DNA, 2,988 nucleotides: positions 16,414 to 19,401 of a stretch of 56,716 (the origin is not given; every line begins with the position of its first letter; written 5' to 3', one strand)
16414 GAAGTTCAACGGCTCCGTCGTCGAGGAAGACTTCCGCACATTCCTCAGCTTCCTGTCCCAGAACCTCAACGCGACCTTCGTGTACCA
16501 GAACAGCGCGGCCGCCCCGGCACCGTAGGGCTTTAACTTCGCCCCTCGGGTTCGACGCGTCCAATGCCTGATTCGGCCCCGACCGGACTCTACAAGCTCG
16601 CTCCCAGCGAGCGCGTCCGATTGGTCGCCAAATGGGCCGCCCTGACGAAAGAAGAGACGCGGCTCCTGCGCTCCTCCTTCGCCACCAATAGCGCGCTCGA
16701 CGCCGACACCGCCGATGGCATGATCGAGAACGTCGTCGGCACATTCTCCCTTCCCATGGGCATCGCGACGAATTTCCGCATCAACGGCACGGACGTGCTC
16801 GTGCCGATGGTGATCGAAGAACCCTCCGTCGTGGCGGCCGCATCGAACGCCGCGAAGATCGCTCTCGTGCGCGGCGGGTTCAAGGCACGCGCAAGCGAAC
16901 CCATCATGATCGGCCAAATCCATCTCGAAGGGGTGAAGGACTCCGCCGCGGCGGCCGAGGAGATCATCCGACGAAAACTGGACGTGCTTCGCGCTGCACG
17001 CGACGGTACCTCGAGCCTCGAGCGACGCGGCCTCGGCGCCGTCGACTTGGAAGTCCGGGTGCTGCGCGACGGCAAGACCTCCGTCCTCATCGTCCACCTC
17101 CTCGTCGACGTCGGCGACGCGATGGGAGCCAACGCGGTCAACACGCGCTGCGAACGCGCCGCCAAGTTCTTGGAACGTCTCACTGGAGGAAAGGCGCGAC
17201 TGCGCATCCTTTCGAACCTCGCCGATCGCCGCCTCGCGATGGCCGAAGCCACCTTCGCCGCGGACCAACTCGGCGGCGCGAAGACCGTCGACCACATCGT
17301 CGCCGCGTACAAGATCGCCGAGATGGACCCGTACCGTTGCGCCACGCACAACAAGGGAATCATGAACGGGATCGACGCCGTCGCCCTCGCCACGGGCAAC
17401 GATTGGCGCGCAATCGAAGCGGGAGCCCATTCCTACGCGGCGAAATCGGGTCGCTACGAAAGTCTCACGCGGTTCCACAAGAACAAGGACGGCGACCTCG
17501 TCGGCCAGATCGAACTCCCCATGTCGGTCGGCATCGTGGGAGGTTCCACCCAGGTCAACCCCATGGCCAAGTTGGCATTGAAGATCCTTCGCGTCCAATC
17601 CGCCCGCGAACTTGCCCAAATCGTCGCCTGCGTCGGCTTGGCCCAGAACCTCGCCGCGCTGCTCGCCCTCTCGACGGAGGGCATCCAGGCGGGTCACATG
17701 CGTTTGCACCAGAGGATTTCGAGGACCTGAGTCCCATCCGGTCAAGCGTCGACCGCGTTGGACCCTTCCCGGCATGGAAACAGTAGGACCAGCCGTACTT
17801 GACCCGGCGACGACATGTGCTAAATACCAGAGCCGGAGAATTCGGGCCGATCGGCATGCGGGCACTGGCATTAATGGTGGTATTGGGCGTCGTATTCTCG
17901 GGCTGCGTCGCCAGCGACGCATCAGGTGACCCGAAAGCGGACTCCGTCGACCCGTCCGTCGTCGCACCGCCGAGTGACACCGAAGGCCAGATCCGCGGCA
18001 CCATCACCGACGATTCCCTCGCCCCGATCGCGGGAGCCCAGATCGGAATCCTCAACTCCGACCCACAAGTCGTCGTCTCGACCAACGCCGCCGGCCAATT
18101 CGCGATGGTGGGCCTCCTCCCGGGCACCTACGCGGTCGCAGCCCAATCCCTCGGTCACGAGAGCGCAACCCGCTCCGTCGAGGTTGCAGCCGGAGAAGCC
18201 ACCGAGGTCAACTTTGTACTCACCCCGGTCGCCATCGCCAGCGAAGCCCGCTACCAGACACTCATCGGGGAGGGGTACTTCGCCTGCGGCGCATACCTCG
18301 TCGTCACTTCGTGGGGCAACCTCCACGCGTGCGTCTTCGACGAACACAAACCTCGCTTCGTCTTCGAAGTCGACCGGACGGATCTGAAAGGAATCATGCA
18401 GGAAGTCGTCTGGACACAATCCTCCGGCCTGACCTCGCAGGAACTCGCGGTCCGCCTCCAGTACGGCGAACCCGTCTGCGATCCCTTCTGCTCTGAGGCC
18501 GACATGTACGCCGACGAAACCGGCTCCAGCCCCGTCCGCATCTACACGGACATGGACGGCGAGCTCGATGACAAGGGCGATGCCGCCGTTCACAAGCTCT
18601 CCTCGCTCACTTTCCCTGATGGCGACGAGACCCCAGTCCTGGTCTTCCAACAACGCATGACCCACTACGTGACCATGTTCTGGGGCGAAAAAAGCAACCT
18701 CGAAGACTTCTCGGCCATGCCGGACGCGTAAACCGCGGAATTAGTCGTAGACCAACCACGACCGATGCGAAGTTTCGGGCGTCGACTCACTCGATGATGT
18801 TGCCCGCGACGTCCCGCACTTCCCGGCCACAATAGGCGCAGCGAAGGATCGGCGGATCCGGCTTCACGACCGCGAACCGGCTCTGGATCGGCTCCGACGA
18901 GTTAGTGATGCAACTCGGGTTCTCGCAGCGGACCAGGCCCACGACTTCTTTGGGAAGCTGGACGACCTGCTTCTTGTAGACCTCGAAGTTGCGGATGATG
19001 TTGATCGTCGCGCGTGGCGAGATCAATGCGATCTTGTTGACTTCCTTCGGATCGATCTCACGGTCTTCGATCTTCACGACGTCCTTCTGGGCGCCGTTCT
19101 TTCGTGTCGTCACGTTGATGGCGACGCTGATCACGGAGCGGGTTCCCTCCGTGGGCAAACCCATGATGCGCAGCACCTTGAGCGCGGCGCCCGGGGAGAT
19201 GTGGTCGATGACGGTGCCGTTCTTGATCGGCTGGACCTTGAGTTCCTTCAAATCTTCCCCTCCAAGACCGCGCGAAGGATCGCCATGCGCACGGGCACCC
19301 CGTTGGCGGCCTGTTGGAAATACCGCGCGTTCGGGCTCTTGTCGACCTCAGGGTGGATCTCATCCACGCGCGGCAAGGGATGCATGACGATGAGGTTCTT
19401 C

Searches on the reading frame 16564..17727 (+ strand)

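Call 68: search_protein_families(library=pfam, proteins=[window:16564-17727:+], max_evalue=0.001)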
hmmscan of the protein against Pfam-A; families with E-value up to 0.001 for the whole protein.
window:16564-17727:+ (388 aa): 1 family
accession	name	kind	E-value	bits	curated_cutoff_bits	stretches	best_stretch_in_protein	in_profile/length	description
PF00368.23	HMG-CoA_red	-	4.3e-106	355.5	27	1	16-382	4-367/368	Hydroxymethylglutaryl-coenzyme A reductase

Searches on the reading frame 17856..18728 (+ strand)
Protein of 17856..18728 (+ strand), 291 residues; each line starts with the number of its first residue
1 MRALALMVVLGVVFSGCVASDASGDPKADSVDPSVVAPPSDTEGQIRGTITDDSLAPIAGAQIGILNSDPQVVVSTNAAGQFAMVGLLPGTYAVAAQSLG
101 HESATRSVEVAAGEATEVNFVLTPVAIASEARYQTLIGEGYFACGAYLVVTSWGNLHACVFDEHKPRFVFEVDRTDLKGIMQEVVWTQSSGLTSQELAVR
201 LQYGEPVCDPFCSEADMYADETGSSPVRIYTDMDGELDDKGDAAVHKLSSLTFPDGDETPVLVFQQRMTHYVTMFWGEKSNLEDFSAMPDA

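Call 5: search_protein_families(library=pfam, proteins=[window:17856-18728:+], max_evalue=1)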
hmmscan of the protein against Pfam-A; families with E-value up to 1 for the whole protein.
window:17856-18728:+ (291 aa): 7 families
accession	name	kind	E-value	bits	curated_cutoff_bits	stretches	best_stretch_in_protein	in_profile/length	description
PF13620.12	CarboxypepD_reg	-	4.3e-18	65.9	32.3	1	45-123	1-82/82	Carboxypeptidase regulatory-like domain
PF13715.12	CarbopepD_reg_2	-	4.3e-09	36.7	32.2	1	46-127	1-81/88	CarboxypepD_reg-like domain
PF14686.12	fn3_3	-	0.00089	19.4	24.4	1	57-117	10-74/75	Polysaccharide lyase family 4, domain II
PF17210.9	SdrD_B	-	0.014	16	29.7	1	50-99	16-67/112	SdrD B-like domain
PF17802.7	SpaA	-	0.015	15.9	23.1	1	51-94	8-56/91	Prealbumin-like fold domain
PF08308.17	PEGA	-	0.028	14.7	20.8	1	87-124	32-69/71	PEGA domain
PF09430.16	EMC7_beta-sandw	-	0.053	14.2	26.6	1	61-119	10-71/122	ER membrane protein complex subunit 7, beta-sandwich domain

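Call 6: search_protein_families(library=ncbifam, proteins=[window:17856-18728:+], max_evalue=1)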
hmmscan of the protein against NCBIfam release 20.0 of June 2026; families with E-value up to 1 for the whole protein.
window:17856-18728:+ (291 aa): 1 family
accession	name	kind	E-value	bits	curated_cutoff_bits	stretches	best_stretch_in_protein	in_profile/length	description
NF052345.1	S_layer_anammox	exception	2.2e-11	41.9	1400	1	28-136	1297-1405/1596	Kustd1514 family S-layer glycoprotein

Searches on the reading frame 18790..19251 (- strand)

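Call 68: search_protein_families(library=pfam, proteins=[window:18790-19251:-], max_evalue=0.001)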
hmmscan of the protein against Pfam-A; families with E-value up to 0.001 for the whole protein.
window:18790-19251:- (154 aa): 2 families
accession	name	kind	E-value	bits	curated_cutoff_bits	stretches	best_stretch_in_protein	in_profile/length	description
PF01948.23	PyrI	-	4.4e-29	101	25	1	4-97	1-92/93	Aspartate carbamoyltransferase regulatory chain, allosteric domain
PF02748.20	PyrI_C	-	1.7e-17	63.4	23.4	1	102-146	1-44/48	Aspartate carbamoyltransferase regulatory chain, metal binding domain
